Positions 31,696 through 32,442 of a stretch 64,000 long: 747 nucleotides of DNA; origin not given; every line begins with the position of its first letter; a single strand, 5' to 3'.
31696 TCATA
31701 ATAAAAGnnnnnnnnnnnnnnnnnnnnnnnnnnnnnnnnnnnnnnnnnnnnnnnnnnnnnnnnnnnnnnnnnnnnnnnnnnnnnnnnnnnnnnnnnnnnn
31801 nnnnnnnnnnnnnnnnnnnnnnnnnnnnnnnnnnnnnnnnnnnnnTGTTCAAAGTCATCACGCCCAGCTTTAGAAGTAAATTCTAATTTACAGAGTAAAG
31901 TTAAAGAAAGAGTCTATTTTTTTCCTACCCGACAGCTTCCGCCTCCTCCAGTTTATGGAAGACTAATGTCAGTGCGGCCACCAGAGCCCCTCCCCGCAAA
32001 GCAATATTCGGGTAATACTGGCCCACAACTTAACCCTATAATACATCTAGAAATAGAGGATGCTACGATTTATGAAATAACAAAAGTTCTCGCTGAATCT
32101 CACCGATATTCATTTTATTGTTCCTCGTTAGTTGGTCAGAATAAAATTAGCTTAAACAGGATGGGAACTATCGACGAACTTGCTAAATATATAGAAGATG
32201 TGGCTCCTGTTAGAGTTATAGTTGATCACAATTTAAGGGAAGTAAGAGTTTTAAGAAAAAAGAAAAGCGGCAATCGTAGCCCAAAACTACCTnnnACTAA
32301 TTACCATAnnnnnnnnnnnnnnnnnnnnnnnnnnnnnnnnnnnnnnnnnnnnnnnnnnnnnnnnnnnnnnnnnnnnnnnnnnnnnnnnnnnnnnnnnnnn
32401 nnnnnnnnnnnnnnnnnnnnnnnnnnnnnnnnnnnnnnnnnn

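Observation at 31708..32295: N0/secretin-like lipoprotein inserted between traV and traC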

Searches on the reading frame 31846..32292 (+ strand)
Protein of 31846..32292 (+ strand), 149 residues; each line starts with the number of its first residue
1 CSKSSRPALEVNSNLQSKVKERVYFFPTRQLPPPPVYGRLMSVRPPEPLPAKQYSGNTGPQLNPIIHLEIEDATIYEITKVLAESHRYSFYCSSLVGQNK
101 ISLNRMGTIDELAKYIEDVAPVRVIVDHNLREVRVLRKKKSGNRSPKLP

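Call 57: search_dna_similar(query=window:31846-32292:+, collection=plasmids, mode=protein, max_evalue=1, max_rows=15)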
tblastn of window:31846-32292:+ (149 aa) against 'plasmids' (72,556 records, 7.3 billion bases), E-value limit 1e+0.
No match.
